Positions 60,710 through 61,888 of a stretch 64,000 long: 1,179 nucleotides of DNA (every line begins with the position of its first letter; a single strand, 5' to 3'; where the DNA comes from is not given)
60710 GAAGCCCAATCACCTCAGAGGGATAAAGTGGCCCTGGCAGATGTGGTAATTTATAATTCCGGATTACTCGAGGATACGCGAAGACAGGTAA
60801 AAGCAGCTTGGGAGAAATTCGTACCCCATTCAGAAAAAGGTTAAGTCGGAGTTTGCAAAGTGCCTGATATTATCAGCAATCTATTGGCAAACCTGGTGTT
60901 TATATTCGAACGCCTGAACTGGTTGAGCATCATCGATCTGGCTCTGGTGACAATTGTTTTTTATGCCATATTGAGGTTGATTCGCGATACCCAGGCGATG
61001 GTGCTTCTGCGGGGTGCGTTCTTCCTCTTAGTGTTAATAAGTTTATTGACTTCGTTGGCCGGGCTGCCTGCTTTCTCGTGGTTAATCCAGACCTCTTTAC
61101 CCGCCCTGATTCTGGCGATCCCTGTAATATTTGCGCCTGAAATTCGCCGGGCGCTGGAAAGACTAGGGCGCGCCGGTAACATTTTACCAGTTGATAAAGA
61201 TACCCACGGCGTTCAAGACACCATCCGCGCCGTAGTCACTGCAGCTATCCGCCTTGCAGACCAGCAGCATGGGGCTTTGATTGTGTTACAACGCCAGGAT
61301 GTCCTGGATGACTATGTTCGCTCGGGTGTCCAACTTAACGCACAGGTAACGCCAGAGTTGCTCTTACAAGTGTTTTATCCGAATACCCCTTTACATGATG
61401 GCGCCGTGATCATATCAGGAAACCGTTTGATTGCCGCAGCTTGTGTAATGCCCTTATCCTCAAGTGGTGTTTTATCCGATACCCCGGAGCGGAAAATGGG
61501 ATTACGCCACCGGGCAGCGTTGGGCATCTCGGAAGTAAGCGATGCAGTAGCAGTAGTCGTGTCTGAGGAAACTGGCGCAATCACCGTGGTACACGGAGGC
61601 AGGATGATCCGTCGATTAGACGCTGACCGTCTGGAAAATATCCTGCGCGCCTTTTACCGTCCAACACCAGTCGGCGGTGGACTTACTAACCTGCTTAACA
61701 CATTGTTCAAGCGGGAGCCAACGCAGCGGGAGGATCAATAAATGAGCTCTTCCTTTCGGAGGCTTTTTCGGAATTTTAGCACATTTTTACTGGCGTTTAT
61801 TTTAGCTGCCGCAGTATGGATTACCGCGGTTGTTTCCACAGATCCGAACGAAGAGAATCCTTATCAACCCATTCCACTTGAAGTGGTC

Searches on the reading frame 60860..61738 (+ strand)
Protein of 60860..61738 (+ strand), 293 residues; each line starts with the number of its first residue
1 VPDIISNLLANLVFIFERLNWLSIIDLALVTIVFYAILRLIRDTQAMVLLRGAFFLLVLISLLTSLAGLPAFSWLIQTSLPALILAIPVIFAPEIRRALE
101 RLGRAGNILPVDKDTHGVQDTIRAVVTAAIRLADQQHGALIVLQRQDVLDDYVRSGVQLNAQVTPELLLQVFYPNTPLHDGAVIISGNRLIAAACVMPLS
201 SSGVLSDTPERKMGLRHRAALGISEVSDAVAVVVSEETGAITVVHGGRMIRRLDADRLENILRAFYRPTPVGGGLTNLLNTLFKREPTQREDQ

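Call 34: search_protein_families(library=pfam, proteins=[window:60860-61738:+], max_evalue=0.00001)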
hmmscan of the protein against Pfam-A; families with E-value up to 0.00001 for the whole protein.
window:60860-61738:+ (293 aa): 1 family
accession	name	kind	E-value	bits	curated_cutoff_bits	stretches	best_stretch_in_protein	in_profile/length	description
PF02457.21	DAC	-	8.9e-41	138.7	27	1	127-248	2-118/119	DisA bacterial checkpoint controller nucleotide-binding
